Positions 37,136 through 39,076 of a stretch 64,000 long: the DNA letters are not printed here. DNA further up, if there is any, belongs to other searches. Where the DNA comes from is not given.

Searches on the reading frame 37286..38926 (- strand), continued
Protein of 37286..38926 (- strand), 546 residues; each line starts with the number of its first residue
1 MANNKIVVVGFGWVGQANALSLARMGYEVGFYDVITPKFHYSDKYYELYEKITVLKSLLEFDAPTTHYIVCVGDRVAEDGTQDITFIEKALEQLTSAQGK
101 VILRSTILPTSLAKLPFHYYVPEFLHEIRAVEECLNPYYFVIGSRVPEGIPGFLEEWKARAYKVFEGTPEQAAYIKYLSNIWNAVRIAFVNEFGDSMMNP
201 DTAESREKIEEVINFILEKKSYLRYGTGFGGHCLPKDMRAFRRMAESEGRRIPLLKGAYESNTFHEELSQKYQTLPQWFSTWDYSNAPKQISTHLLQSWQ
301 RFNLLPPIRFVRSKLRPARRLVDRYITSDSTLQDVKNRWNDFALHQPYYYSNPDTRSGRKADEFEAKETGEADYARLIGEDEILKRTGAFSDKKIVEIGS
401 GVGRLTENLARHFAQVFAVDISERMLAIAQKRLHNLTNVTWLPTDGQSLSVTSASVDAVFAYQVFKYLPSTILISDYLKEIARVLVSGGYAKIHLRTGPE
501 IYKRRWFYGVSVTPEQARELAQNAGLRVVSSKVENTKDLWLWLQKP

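Call 64: find_homologous_proteins(query=window:37286-38923:-, max_evalue=1e-10)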
Query window:37286-38923:- (545 aa): 402 proteins with E <= 1e-10 among 8000 candidates; the best 120 are listed.
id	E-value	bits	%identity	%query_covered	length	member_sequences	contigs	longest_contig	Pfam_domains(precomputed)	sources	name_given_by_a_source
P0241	0.0e+0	1253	100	100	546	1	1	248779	PF13847.13,PF00398.27,PF13489.13,PF13649.13,PF00984.25,PF03721.21,PF05219.18,PF01209.25,PF08241.19,PF08242.19,PF05401.17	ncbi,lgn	-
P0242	1.1e-253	861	69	99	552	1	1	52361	PF13847.13,PF13489.13,PF13649.13,PF00984.25,PF03721.21,PF01209.25,PF08241.19,PF08242.19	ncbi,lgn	-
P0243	1.8e-204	699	55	100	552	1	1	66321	PF13847.13,PF00398.27,PF13489.13,PF13649.13,PF00984.25,PF01209.25,PF08241.19,PF08242.19,PF05401.17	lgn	-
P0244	4.3e-201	687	55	99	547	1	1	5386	PF13847.13,PF13489.13,PF13649.13,PF00984.25,PF01209.25,PF08241.19,PF08242.19,PF05891.19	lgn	-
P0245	5.5e-201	687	56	100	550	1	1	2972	PF13847.13,PF13489.13,PF13649.13,PF00984.25,PF03721.21,PF01209.25,PF08241.19,PF08242.19,PF05891.19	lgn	-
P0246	2.8e-198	678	55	99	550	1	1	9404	PF13847.13,PF13489.13,PF13649.13,PF00984.25,PF03721.21,PF08241.19,PF08242.19,PF05891.19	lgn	-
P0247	1.0e-197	676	57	99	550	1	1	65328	PF13847.13,PF13489.13,PF13649.13,PF00984.25,PF01209.25,PF08241.19,PF08242.19,PF05891.19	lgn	-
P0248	1.6e-197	676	55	99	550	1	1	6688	PF13847.13,PF13489.13,PF13649.13,PF00984.25,PF03721.21,PF08241.19,PF08242.19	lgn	-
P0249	3.5e-196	671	56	100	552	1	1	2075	PF13847.13,PF13489.13,PF13649.13,PF00984.25,PF03721.21,PF01209.25,PF08241.19,PF08242.19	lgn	-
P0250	7.4e-194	664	54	99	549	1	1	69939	PF00398.27,PF13489.13,PF05219.18,PF08241.19,PF05891.19,PF05401.17,PF13847.13,PF13649.13,PF00984.25,PF03721.21,PF01209.25,PF08242.19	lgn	-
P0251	2.7e-193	662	55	100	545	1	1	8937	PF13847.13,PF13489.13,PF13649.13,PF00984.25,PF03721.21,PF01209.25,PF08241.19,PF08242.19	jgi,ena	-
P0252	4.6e-193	661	53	99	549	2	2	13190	PF13847.13,PF13489.13,PF13649.13,PF00984.25,PF03721.21,PF08241.19,PF08242.19,PF05891.19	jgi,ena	-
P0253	6.0e-193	661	54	100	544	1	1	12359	PF13847.13,PF13489.13,PF13649.13,PF00984.25,PF03721.21,PF01209.25,PF08241.19,PF08242.19,PF05891.19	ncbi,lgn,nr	ncbi:MAG: methyltransferase domain-containing protein [Candidatus Magasanikbacteria bacterium]|nr:me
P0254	1.9e-192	659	53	99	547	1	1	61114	PF13847.13,PF13489.13,PF13649.13,PF00984.25,PF03721.21,PF01209.25,PF08241.19,PF08242.19,PF05891.19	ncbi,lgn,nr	ncbi:methyltransferase domain-containing protein [Candidatus Peregrinibacteria bacterium]|nr:methylt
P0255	2.6e-192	658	55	99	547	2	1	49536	PF13847.13,PF13489.13,PF13649.13,PF00984.25,PF03721.21,PF08241.19,PF08242.19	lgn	-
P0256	6.8e-192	657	54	99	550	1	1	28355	PF13847.13,PF13489.13,PF13649.13,PF00984.25,PF03721.21,PF01209.25,PF08241.19,PF08242.19,PF05891.19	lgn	-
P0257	1.1e-191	656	54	99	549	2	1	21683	PF13847.13,PF00398.27,PF13489.13,PF13649.13,PF00984.25,PF03721.21,PF01209.25,PF08241.19,PF08242.19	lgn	-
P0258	2.0e-191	656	52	97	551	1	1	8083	PF13847.13,PF13489.13,PF13649.13,PF00984.25,PF03721.21,PF01209.25,PF08241.19,PF08242.19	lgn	-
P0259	5.6e-191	654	54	99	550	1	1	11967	PF13847.13,PF13489.13,PF13649.13,PF00984.25,PF03721.21,PF01209.25,PF08241.19,PF08242.19,PF05891.19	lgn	-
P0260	1.1e-190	653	54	99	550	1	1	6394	PF13847.13,PF13489.13,PF13649.13,PF00984.25,PF03721.21,PF05219.18,PF01209.25,PF08241.19,PF08242.19,PF05891.19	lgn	-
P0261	2.6e-190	652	55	99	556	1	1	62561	PF13847.13,PF13489.13,PF13649.13,PF00984.25,PF03721.21,PF08241.19,PF08242.19,PF05891.19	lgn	-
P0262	5.4e-190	651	53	99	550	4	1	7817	PF13847.13,PF13489.13,PF13649.13,PF00984.25,PF01209.25,PF08241.19,PF08242.19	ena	-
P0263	2.1e-189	649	54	99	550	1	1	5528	PF13847.13,PF13489.13,PF13649.13,PF00984.25,PF03721.21,PF08241.19,PF08242.19,PF05891.19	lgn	-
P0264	2.6e-189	649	53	100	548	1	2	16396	PF13847.13,PF13489.13,PF02353.27,PF13649.13,PF00984.25,PF03721.21,PF08241.19,PF08242.19,PF05891.19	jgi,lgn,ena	-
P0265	2.9e-189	648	54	99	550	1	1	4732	PF13847.13,PF13489.13,PF13649.13,PF00984.25,PF03721.21,PF08241.19,PF08242.19,PF05891.19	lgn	-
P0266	9.1e-189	647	53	99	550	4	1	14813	PF13847.13,PF13489.13,PF13649.13,PF00984.25,PF03721.21,PF08241.19,PF08242.19,PF05891.19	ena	-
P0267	1.2e-188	646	53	100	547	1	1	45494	PF13847.13,PF13489.13,PF13649.13,PF00984.25,PF03721.21,PF01209.25,PF08241.19,PF08242.19,PF05891.19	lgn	-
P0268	1.3e-188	646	54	99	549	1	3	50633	PF13847.13,PF13489.13,PF13649.13,PF00984.25,PF03721.21,PF01209.25,PF08241.19,PF08242.19,PF05891.19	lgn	-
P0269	3.5e-188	645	53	99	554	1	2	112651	PF13847.13,PF00398.27,PF13489.13,PF13649.13,PF00984.25,PF03721.21,PF01209.25,PF08241.19,PF08242.19,PF05401.17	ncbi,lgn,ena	-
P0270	1.6e-187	643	52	99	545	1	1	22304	PF13847.13,PF13489.13,PF02353.27,PF13649.13,PF00984.25,PF01209.25,PF08241.19,PF08242.19,PF05891.19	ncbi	-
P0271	5.3e-187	641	53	99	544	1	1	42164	PF13847.13,PF13489.13,PF02353.27,PF13649.13,PF00984.25,PF03721.21,PF08241.19,PF08242.19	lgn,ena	-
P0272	2.8e-186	639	52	99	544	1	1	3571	PF13847.13,PF13489.13,PF13649.13,PF00984.25,PF03721.21,PF01209.25,PF08241.19,PF08242.19,PF05891.19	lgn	-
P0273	3.4e-186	638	53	100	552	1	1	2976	PF13847.13,PF13489.13,PF13649.13,PF00984.25,PF01209.25,PF08241.19,PF08242.19,PF05891.19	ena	-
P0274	7.1e-186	637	53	100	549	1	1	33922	PF13847.13,PF13489.13,PF13649.13,PF00984.25,PF03721.21,PF08241.19,PF08242.19,PF05891.19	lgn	-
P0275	2.7e-185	635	52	99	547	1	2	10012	PF13847.13,PF13489.13,PF13649.13,PF00984.25,PF01209.25,PF08241.19,PF08242.19,PF05891.19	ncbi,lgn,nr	ncbi:methyltransferase domain-containing protein [Patescibacteria group bacterium]|nr:methyltransfer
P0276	4.2e-185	635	53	99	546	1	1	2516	PF13847.13,PF13489.13,PF13649.13,PF00984.25,PF03721.21,PF01209.25,PF08241.19,PF08242.19,PF05891.19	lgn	-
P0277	2.2e-184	632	52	100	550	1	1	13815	PF13847.13,PF13489.13,PF02353.27,PF13649.13,PF00984.25,PF08241.19,PF08242.19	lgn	-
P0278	4.2e-184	631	52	99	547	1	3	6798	PF13847.13,PF13489.13,PF13649.13,PF00984.25,PF03721.21,PF01209.25,PF08241.19,PF08242.19,PF05891.19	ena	-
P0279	6.0e-184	631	54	99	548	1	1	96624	PF13847.13,PF13489.13,PF02353.27,PF13649.13,PF00984.25,PF01209.25,PF08241.19,PF08242.19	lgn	-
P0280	1.2e-183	630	52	99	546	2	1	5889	PF13847.13,PF13489.13,PF13649.13,PF00984.25,PF03721.21,PF08241.19,PF08242.19,PF05891.19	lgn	-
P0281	2.2e-183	629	53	100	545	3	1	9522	PF13847.13,PF13489.13,PF13649.13,PF00984.25,PF03721.21,PF01209.25,PF08241.19,PF08242.19,PF05891.19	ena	-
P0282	3.1e-183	629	52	100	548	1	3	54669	PF13847.13,PF13489.13,PF02353.27,PF13649.13,PF00984.25,PF01209.25,PF08241.19,PF08242.19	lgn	-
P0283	1.0e-182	627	51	100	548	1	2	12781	PF13847.13,PF13489.13,PF13649.13,PF00984.25,PF03721.21,PF01209.25,PF08241.19,PF08242.19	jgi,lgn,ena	-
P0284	1.4e-182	626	50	100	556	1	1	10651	PF13847.13,PF13489.13,PF13649.13,PF00984.25,PF08241.19,PF08242.19,PF05891.19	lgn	-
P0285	1.6e-182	626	51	100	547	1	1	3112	PF13847.13,PF13489.13,PF13649.13,PF00984.25,PF03721.21,PF08241.19,PF08242.19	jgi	jgi:predicted TPR repeat methyltransferase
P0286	4.4e-182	625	52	99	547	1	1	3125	PF13847.13,PF13489.13,PF13649.13,PF00984.25,PF03721.21,PF01209.25,PF08241.19,PF08242.19,PF05891.19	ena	-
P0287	1.7e-181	623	53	100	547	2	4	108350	PF13847.13,PF13489.13,PF13649.13,PF00984.25,PF03721.21,PF01209.25,PF08241.19,PF08242.19,PF05891.19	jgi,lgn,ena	jgi:SAM-dependent methyltransferase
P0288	2.8e-181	622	52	99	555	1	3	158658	PF13847.13,PF00398.27,PF13489.13,PF13649.13,PF00984.25,PF03721.21,PF01209.25,PF08241.19,PF08242.19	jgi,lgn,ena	-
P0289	8.9e-181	620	50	99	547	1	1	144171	PF13847.13,PF13489.13,PF13649.13,PF00984.25,PF01209.25,PF08241.19,PF08242.19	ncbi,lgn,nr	ncbi:MAG: methyltransferase domain-containing protein [bacterium]|nr:methyltransferase domain-contai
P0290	3.0e-180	619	52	99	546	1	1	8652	PF13847.13,PF13489.13,PF02353.27,PF13649.13,PF00984.25,PF01209.25,PF08241.19,PF08242.19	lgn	-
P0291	3.5e-180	618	51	98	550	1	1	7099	PF13847.13,PF13489.13,PF02353.27,PF13649.13,PF00984.25,PF01209.25,PF08241.19,PF08242.19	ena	-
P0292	6.6e-180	618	51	99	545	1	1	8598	PF13847.13,PF13489.13,PF13649.13,PF00984.25,PF08241.19,PF08242.19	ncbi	-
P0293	8.3e-180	617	51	99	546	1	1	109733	PF13847.13,PF13489.13,PF13649.13,PF00984.25,PF03721.21,PF08241.19,PF08242.19,PF05891.19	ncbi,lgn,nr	ncbi:MAG: class I SAM-dependent methyltransferase [bacterium]|nr:class I SAM-dependent methyltransfe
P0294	4.6e-179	615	51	100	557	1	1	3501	PF13847.13,PF13489.13,PF13649.13,PF00984.25,PF03721.21,PF01209.25,PF08241.19,PF08242.19,PF05891.19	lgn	-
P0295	3.5e-171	589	48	100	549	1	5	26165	PF13489.13,PF02353.27,PF08241.19,PF05891.19,PF05401.17,PF13847.13,PF03848.21,PF13649.13,PF00984.25,PF03721.21,PF01209.25,PF08242.19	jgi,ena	-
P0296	1.8e-170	586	48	99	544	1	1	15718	PF13489.13,PF02353.27,PF05219.18,PF08241.19,PF05891.19,PF05401.17,PF13847.13,PF13649.13,PF00984.25,PF01135.26,PF03721.21,PF08242.19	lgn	-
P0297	2.7e-170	586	49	99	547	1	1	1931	PF13847.13,PF13489.13,PF13649.13,PF00984.25,PF03721.21,PF05219.18,PF01209.25,PF08241.19,PF08242.19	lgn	-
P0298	3.7e-168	579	48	100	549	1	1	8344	PF13847.13,PF13489.13,PF02353.27,PF13649.13,PF00984.25,PF03721.21,PF01209.25,PF08241.19,PF08242.19,PF05401.17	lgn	-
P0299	1.2e-166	574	48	99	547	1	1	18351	PF13489.13,PF02353.27,PF05219.18,PF08241.19,PF05891.19,PF13847.13,PF05175.21,PF13649.13,PF00984.25,PF05148.22,PF03721.21,PF01209.25,PF08242.19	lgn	-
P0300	1.0e-165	571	47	99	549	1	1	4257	PF13847.13,PF13489.13,PF02353.27,PF13649.13,PF00984.25,PF03721.21,PF05219.18,PF01209.25,PF08241.19,PF08242.19,PF05891.19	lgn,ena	-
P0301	1.1e-165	571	49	99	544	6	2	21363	PF13847.13,PF13489.13,PF02353.27,PF13649.13,PF00984.25,PF03721.21,PF01209.25,PF08241.19,PF08242.19,PF05891.19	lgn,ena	-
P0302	2.6e-165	569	48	100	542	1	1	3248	PF13847.13,PF13489.13,PF02353.27,PF13649.13,PF00984.25,PF03721.21,PF01209.25,PF08241.19,PF08242.19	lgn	-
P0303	4.7e-165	569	47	99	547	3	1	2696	PF13847.13,PF13489.13,PF02353.27,PF13649.13,PF00984.25,PF01135.26,PF03721.21,PF01209.25,PF08241.19,PF08242.19,PF05891.19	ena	-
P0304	1.4e-163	564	48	99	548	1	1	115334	PF13847.13,PF13489.13,PF02353.27,PF05175.21,PF13649.13,PF00984.25,PF03721.21,PF01209.25,PF08241.19,PF08242.19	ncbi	-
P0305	2.7e-163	563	48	99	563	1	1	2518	PF13847.13,PF00398.27,PF13489.13,PF13649.13,PF00984.25,PF03721.21,PF01209.25,PF08241.19,PF08242.19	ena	-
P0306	5.8e-163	562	49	99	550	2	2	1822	PF13847.13,PF13489.13,PF13649.13,PF00984.25,PF03721.21,PF01209.25,PF08241.19,PF08242.19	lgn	-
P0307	3.1e-162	559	46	99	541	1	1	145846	PF00398.27,PF13489.13,PF02353.27,PF05219.18,PF08241.19,PF05891.19,PF05401.17,PF13847.13,PF03848.21,PF13649.13,PF00984.25,PF03721.21,PF01209.25,PF08242.19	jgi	jgi:SAM-dependent methyltransferase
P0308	5.3e-162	558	48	100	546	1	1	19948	PF13847.13,PF13489.13,PF02353.27,PF05175.21,PF13649.13,PF00984.25,PF03721.21,PF01209.25,PF08241.19,PF08242.19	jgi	-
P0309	7.1e-162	558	48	99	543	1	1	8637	PF13847.13,PF13489.13,PF13649.13,PF00984.25,PF03721.21,PF01209.25,PF08241.19,PF08242.19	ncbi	-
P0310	5.6e-161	555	47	99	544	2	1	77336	PF13847.13,PF00398.27,PF13489.13,PF02353.27,PF13649.13,PF00984.25,PF03721.21,PF01209.25,PF08241.19,PF08242.19,PF05891.19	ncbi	-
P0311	4.6e-160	552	46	99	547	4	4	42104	PF13847.13,PF13489.13,PF13649.13,PF00984.25,PF03721.21,PF01209.25,PF08241.19,PF08242.19,PF05891.19,PF05401.17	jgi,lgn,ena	-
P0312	4.8e-160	552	49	99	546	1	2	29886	PF13847.13,PF13489.13,PF13649.13,PF00984.25,PF03721.21,PF01209.25,PF08241.19,PF08242.19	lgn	-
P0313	2.6e-159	550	48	100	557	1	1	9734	PF13847.13,PF13489.13,PF13649.13,PF00984.25,PF03721.21,PF01209.25,PF08241.19,PF08242.19,PF05891.19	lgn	-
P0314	3.2e-159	549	48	99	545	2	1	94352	PF13847.13,PF13489.13,PF13649.13,PF00984.25,PF03721.21,PF01209.25,PF08241.19,PF08242.19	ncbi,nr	ncbi:MAG: class I SAM-dependent methyltransferase [bacterium]|nr:class I SAM-dependent methyltransfe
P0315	3.6e-159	549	47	99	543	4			PF13847.13,PF13489.13,PF02353.27,PF13649.13,PF00984.25,PF03721.21,PF01209.25,PF08241.19,PF08242.19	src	-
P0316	5.1e-159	549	47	99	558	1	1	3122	PF13847.13,PF13489.13,PF13649.13,PF00984.25,PF01209.25,PF08241.19,PF08242.19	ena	-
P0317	5.7e-159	548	48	99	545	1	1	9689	PF13847.13,PF13489.13,PF13649.13,PF00984.25,PF03721.21,PF01209.25,PF08241.19,PF08242.19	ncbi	-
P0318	6.5e-159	548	48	99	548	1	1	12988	PF13847.13,PF13489.13,PF02353.27,PF13649.13,PF00984.25,PF03721.21,PF01209.25,PF08241.19,PF08242.19,PF05891.19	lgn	-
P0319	6.8e-159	548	47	100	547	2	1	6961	PF13489.13,PF13649.13,PF00984.25,PF03721.21,PF08241.19,PF08242.19,PF05891.19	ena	-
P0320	1.5e-158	547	47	100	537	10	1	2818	PF13847.13,PF13489.13,PF13649.13,PF00984.25,PF03721.21,PF01209.25,PF08241.19,PF08242.19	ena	-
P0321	2.2e-158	547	48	100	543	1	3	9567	PF13847.13,PF13489.13,PF13649.13,PF00984.25,PF03721.21,PF08241.19,PF08242.19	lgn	-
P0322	3.1e-158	546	47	99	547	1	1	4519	PF13847.13,PF13489.13,PF13649.13,PF00984.25,PF03721.21,PF01209.25,PF08241.19,PF08242.19,PF05891.19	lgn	-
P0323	3.2e-157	543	48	98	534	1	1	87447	PF13847.13,PF13489.13,PF02353.27,PF05175.21,PF13649.13,PF00984.25,PF01209.25,PF08241.19,PF08242.19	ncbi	-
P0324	7.9e-157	541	47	99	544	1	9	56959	PF13847.13,PF13489.13,PF13649.13,PF00984.25,PF03721.21,PF01209.25,PF08241.19,PF08242.19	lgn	-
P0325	4.9e-156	539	47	99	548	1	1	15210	PF13847.13,PF13489.13,PF13649.13,PF00984.25,PF03721.21,PF01209.25,PF08241.19,PF08242.19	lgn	-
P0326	4.9e-156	539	46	99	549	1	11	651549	PF13847.13,PF13489.13,PF13649.13,PF00984.25,PF03721.21,PF01209.25,PF08241.19,PF08242.19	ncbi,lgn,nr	ncbi:MAG: methyltransferase domain-containing protein [Candidatus Giovannonibacteria bacterium]|nr:M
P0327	5.6e-156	539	48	99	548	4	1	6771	PF13847.13,PF13489.13,PF13649.13,PF00984.25,PF03721.21,PF01209.25,PF08241.19,PF08242.19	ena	-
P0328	7.9e-156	538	48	99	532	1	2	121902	PF13847.13,PF13489.13,PF02353.27,PF13649.13,PF00984.25,PF03721.21,PF01209.25,PF08241.19,PF08242.19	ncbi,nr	ncbi:methyltransferase domain-containing protein [Candidatus Giovannonibacteria bacterium]|nr:methyl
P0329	2.8e-155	536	47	99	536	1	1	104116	PF13847.13,PF13489.13,PF13649.13,PF00984.25,PF01209.25,PF08241.19,PF08242.19,PF05891.19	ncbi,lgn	-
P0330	1.3e-154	534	45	99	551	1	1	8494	PF13847.13,PF13489.13,PF02353.27,PF13649.13,PF00984.25,PF01209.25,PF08241.19,PF08242.19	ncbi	-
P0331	1.8e-154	534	47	100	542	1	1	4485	PF13847.13,PF13489.13,PF13649.13,PF00984.25,PF03721.21,PF01209.25,PF08241.19,PF08242.19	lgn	-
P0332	2.7e-154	533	46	99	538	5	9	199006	PF13847.13,PF13489.13,PF13649.13,PF00984.25,PF03721.21,PF01209.25,PF08241.19,PF08242.19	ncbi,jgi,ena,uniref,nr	ncbi:hypothetical protein A2661_00495 [Candidatus Giovannonibacteria bacterium RIFCSPHIGHO2_01_FULL_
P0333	3.3e-154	533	45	98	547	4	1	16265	PF13847.13,PF00398.27,PF13489.13,PF13649.13,PF00984.25,PF01209.25,PF08241.19,PF08242.19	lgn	-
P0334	4.0e-154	532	44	98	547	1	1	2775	PF13847.13,PF13489.13,PF13649.13,PF00984.25,PF01209.25,PF08241.19,PF08242.19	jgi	-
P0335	7.5e-154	532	46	99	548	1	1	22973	PF13847.13,PF13489.13,PF13649.13,PF00984.25,PF08241.19,PF08242.19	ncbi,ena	ncbi:MAG TPA: class I SAM-dependent methyltransferase [Candidatus Paceibacterota bacterium]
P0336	1.2e-153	531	47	99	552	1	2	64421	PF13847.13,PF13489.13,PF13649.13,PF00984.25,PF03721.21,PF01209.25,PF08241.19,PF08242.19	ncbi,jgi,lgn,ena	-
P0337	1.6e-153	530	48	99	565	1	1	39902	PF13847.13,PF13489.13,PF13649.13,PF00984.25,PF03721.21,PF01209.25,PF08241.19,PF08242.19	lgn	-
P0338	2.4e-153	530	46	99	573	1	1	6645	PF13847.13,PF13489.13,PF02353.27,PF13649.13,PF00984.25,PF03721.21,PF01209.25,PF08241.19,PF08242.19,PF05401.17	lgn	-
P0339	7.1e-153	528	48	99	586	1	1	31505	PF00398.27,PF13489.13,PF02353.27,PF08241.19,PF05891.19,PF13847.13,PF05175.21,PF13649.13,PF00984.25,PF01135.26,PF03721.21,PF01209.25,PF08242.19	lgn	-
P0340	3.5e-152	526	47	100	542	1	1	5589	PF13847.13,PF13489.13,PF13649.13,PF00984.25,PF03721.21,PF08241.19,PF08242.19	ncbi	-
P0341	4.5e-152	526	46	100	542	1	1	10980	PF13847.13,PF13489.13,PF13649.13,PF00984.25,PF03721.21,PF01209.25,PF08241.19,PF08242.19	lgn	-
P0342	5.5e-152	525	48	99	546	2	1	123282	PF13847.13,PF13489.13,PF13649.13,PF00984.25,PF03721.21,PF01209.25,PF08241.19,PF08242.19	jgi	jgi:SAM-dependent methyltransferase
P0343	5.6e-152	525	46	99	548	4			PF13847.13,PF13489.13,PF02353.27,PF13649.13,PF00984.25,PF03721.21,PF01209.25,PF08241.19,PF08242.19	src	-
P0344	3.4e-151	523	47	99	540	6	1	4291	PF13847.13,PF13489.13,PF13649.13,PF00984.25,PF03721.21,PF01209.25,PF08241.19,PF08242.19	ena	-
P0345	9.8e-151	521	46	99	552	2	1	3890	PF13847.13,PF13489.13,PF13649.13,PF00984.25,PF03721.21,PF01209.25,PF08241.19,PF08242.19,PF05891.19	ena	-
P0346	1.1e-150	521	47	99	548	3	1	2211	PF13847.13,PF13489.13,PF13649.13,PF00984.25,PF03721.21,PF01209.25,PF08241.19,PF08242.19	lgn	-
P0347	6.0e-150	519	46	100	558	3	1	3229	PF13847.13,PF13489.13,PF13649.13,PF00984.25,PF03721.21,PF01209.25,PF08241.19,PF08242.19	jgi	jgi:SAM-dependent methyltransferase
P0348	8.0e-150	518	46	100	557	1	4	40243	PF13847.13,PF13489.13,PF13649.13,PF00984.25,PF03721.21,PF01209.25,PF08241.19,PF08242.19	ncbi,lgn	-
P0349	9.0e-150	518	47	99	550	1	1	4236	PF13847.13,PF13489.13,PF13649.13,PF00984.25,PF03721.21,PF05219.18,PF01209.25,PF08241.19,PF08242.19,PF05891.19,PF05401.17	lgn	-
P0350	1.0e-149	518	45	100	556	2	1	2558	PF13847.13,PF13489.13,PF13649.13,PF00984.25,PF03721.21,PF01209.25,PF08241.19,PF08242.19,PF05891.19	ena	-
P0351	1.4e-149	517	46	100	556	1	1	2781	PF13847.13,PF13489.13,PF13649.13,PF00984.25,PF03721.21,PF01209.25,PF08241.19,PF08242.19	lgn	-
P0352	2.3e-149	517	46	100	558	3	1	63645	PF13847.13,PF13489.13,PF13649.13,PF00984.25,PF03721.21,PF01209.25,PF08241.19,PF08242.19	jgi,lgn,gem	-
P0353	2.5e-149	517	46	99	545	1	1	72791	PF13847.13,PF13489.13,PF02353.27,PF13649.13,PF00984.25,PF03721.21,PF01209.25,PF08241.19,PF08242.19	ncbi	-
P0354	3.4e-149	516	46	99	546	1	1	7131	PF13847.13,PF00398.27,PF13489.13,PF13649.13,PF00984.25,PF03721.21,PF01209.25,PF08241.19,PF08242.19,PF05401.17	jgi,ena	-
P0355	8.1e-149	515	47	99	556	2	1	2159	PF13847.13,PF13489.13,PF13649.13,PF00984.25,PF01209.25,PF08241.19,PF08242.19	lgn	-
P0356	9.8e-149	515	47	99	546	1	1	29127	PF13847.13,PF13489.13,PF13649.13,PF00984.25,PF03721.21,PF01209.25,PF08241.19,PF08242.19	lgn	-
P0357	1.1e-148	514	45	100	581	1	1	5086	PF13847.13,PF13489.13,PF13649.13,PF00984.25,PF03721.21,PF01209.25,PF08241.19,PF08242.19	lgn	-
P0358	1.6e-148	514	47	100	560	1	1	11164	PF13847.13,PF13489.13,PF13649.13,PF00984.25,PF03721.21,PF01209.25,PF08241.19,PF08242.19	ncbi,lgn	-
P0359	4.6e-148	512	46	99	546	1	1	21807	PF13847.13,PF13489.13,PF02353.27,PF13649.13,PF00984.25,PF03721.21,PF01209.25,PF08241.19,PF08242.19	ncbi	-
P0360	8.8e-148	512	47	99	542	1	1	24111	PF13847.13,PF13489.13,PF13649.13,PF00984.25,PF03721.21,PF01209.25,PF08241.19,PF08242.19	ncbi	-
